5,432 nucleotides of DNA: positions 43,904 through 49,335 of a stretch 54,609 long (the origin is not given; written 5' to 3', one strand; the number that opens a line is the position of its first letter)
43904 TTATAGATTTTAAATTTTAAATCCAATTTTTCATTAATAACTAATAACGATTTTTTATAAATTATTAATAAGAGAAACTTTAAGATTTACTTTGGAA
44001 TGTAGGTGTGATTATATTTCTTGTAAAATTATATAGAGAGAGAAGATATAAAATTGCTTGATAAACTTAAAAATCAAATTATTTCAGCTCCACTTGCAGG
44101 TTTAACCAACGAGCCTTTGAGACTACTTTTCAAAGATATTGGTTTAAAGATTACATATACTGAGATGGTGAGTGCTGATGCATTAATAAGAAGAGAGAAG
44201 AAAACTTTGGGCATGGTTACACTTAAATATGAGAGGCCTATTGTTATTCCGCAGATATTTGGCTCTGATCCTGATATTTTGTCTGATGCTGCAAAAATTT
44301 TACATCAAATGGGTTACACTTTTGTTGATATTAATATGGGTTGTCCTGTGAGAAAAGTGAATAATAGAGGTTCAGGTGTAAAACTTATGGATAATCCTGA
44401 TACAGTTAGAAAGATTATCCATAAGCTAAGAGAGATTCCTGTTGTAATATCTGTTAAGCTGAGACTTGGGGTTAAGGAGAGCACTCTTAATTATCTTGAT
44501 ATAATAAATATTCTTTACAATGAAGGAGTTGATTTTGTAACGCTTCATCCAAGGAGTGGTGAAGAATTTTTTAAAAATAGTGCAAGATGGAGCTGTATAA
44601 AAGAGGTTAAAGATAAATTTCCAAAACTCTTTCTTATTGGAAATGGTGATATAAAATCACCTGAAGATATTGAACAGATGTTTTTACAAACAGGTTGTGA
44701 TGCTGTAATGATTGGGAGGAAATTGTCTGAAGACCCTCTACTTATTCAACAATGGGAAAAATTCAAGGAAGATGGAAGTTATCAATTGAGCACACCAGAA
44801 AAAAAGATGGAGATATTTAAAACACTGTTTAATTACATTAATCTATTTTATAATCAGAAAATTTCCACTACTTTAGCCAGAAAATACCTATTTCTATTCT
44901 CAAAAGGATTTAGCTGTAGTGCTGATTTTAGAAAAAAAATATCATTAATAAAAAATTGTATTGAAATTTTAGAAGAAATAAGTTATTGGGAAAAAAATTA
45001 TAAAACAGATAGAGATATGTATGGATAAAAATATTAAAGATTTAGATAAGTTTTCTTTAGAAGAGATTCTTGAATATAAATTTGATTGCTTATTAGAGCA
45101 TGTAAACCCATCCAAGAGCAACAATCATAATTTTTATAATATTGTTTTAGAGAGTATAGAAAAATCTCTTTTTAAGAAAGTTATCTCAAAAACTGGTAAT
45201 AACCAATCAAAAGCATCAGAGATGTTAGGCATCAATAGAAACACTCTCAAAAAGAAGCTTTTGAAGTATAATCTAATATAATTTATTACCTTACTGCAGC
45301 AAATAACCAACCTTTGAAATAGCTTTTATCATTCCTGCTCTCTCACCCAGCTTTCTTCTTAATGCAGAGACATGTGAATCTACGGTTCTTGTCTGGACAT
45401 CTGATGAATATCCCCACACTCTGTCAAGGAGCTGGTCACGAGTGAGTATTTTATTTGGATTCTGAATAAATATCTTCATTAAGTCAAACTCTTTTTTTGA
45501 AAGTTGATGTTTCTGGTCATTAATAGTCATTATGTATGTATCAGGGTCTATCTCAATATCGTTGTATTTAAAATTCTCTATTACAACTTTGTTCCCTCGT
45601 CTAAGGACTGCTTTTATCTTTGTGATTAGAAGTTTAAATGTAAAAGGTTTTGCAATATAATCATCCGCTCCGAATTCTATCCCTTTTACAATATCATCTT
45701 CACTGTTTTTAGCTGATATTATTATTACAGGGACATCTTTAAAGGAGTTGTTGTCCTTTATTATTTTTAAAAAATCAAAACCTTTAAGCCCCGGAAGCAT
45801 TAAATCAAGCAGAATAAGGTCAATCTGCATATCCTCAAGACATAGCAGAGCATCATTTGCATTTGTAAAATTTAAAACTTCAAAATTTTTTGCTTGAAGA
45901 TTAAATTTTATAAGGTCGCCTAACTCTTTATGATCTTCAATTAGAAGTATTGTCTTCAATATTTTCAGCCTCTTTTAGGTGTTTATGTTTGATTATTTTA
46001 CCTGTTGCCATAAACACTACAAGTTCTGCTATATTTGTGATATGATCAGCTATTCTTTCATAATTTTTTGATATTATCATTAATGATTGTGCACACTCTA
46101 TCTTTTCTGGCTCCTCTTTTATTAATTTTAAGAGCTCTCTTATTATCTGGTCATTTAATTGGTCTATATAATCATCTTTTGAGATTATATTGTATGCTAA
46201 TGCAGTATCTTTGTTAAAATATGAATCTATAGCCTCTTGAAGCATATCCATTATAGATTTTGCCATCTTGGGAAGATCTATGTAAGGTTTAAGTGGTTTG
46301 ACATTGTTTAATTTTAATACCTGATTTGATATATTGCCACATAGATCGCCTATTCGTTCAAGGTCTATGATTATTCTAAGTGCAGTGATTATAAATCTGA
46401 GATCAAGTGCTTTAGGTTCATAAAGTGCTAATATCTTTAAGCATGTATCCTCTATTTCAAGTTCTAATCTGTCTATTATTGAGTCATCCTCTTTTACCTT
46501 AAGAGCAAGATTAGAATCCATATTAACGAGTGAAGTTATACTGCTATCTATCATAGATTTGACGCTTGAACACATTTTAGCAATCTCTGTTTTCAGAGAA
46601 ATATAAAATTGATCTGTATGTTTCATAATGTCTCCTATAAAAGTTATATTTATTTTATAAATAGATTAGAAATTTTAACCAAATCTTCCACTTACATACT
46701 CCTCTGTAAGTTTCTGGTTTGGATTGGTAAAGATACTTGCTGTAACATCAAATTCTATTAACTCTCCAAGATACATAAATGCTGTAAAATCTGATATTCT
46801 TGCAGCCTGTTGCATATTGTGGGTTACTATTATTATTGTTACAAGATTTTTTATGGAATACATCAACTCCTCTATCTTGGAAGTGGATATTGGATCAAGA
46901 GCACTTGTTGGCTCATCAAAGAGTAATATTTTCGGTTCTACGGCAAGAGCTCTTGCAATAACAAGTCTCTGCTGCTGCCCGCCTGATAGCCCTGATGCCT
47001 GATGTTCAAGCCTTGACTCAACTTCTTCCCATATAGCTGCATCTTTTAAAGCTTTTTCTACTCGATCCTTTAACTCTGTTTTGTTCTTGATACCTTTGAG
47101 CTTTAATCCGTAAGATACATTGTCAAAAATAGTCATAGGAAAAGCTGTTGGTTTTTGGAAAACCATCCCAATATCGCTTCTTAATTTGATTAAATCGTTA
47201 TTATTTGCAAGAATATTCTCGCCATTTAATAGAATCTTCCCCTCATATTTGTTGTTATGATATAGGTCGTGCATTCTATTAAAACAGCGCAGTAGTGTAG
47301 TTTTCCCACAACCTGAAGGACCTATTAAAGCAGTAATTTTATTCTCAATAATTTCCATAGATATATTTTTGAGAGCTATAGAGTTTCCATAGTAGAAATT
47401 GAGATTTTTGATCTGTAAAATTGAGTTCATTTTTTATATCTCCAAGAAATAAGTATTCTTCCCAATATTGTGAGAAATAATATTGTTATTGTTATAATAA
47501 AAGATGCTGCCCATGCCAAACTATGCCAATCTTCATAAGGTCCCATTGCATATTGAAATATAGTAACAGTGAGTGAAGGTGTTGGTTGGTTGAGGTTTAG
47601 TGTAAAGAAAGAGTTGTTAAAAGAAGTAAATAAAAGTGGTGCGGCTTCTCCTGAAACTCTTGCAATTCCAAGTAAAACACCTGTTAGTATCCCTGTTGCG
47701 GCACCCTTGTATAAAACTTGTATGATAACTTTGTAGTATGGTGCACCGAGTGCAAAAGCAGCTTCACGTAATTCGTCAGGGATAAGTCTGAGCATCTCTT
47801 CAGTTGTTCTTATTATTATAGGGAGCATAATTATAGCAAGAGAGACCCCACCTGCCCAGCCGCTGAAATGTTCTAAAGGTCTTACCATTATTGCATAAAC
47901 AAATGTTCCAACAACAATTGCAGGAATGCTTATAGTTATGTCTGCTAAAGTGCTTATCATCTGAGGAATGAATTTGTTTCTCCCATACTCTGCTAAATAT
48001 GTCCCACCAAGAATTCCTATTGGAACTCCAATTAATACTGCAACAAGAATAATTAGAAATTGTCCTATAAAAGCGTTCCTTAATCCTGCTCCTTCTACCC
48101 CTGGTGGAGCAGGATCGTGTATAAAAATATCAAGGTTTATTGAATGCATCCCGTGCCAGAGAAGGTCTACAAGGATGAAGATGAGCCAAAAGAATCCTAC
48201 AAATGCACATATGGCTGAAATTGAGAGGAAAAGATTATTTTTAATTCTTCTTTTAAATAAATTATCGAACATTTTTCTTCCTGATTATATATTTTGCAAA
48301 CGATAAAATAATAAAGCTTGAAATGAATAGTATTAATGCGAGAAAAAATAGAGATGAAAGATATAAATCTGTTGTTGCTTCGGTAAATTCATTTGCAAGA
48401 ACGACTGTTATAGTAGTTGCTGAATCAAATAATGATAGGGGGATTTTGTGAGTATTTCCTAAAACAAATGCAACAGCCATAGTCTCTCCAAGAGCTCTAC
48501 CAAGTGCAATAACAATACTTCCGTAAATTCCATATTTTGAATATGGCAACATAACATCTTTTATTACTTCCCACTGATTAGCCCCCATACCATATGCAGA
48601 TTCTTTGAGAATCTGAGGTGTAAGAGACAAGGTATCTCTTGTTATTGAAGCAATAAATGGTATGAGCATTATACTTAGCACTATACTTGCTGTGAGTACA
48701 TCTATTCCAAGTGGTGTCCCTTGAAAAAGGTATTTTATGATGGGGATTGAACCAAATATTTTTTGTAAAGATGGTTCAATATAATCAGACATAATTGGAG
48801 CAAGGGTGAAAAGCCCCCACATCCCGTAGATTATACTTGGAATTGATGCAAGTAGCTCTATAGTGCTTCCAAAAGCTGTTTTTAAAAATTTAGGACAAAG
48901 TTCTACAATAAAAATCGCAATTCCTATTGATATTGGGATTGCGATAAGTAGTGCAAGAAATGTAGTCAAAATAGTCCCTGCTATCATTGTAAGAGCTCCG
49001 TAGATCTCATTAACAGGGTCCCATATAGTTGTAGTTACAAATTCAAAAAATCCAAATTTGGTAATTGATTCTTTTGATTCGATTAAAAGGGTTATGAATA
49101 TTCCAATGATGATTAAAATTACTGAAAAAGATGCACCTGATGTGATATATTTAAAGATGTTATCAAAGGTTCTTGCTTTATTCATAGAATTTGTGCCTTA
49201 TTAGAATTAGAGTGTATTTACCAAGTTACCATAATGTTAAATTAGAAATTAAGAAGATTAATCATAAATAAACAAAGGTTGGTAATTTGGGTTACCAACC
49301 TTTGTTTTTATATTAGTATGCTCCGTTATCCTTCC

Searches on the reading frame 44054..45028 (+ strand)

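Call 76: search_protein_families(library=pfam, proteins=[window:44054-45028:+], max_evalue=0.00001)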
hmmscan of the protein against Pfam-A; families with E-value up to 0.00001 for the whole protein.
window:44054-45028:+ (324 aa): 1 family
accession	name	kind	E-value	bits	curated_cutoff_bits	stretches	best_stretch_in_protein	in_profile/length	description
PF01207.24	Dus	-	9.9e-69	232.2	20.4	1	12-307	3-300/311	Dihydrouridine synthase (Dus)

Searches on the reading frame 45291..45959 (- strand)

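Call 76: search_protein_families(library=pfam, proteins=[window:45291-45959:-], max_evalue=0.00001)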
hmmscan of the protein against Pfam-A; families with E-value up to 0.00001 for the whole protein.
window:45291-45959:- (222 aa): 2 families
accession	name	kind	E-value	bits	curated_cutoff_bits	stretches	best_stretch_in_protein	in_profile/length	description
PF00072.30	Response_reg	-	3.2e-26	92.1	30.2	1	4-115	1-110/111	Response regulator receiver domain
PF00486.34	Trans_reg_C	-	5.5e-24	84.5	26.2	1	149-221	2-77/77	Transcriptional regulatory protein, C terminal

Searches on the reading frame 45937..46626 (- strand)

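Call 76: search_protein_families(library=pfam, proteins=[window:45937-46626:-], max_evalue=0.00001)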
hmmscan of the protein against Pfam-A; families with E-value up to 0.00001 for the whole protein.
window:45937-46626:- (229 aa): 1 family
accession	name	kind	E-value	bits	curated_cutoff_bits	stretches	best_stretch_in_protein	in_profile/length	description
PF01895.24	PhoU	-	8e-47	158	23.5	2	15-102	1-88/89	PhoU domain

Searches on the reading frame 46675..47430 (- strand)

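Call 77: search_protein_families(library=pfam, proteins=[window:46675-47430:-], max_evalue=0.00001)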
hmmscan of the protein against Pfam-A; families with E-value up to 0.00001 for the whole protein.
window:46675-47430:- (251 aa): 3 families
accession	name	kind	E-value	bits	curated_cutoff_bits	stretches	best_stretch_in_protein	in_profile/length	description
PF00005.33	ABC_tran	-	2.4e-34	119.3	25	1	20-176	1-137/137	ABC transporter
PF13304.12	AAA_21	-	7.9e-16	59.4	27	2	32-156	1-131/304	AAA domain, putative AbiEii toxin, Type IV TA system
PF02463.25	SMC_N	-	1.1e-07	32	40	1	21-213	16-206/220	RecF/RecN/SMC N terminal domain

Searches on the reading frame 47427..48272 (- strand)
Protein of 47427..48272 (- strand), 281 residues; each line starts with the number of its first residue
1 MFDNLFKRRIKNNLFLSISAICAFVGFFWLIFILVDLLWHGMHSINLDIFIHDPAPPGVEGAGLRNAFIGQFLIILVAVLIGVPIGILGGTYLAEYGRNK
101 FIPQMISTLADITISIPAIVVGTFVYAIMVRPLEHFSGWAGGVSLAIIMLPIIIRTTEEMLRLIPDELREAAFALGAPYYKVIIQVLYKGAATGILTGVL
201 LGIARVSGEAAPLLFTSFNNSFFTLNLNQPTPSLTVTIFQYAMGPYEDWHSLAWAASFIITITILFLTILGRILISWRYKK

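Call 77: search_protein_families(library=pfam, proteins=[window:47427-48272:-], max_evalue=0.00001)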
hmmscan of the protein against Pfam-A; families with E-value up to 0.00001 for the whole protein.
window:47427-48272:- (281 aa): 1 family
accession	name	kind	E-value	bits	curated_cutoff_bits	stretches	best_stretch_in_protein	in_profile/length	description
PF00528.27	BPD_transp_1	-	4.3e-17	62.9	26.4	1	86-274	1-178/184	Binding-protein-dependent transport system inner membrane component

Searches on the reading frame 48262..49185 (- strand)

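Call 77: search_protein_families(library=pfam, proteins=[window:48262-49185:-], max_evalue=0.00001)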
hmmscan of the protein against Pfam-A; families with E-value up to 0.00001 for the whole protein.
window:48262-49185:- (307 aa): 1 family
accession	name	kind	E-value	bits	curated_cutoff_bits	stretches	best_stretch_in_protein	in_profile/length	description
PF00528.27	BPD_transp_1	-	1e-10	42.1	26.4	1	95-303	10-181/184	Binding-protein-dependent transport system inner membrane component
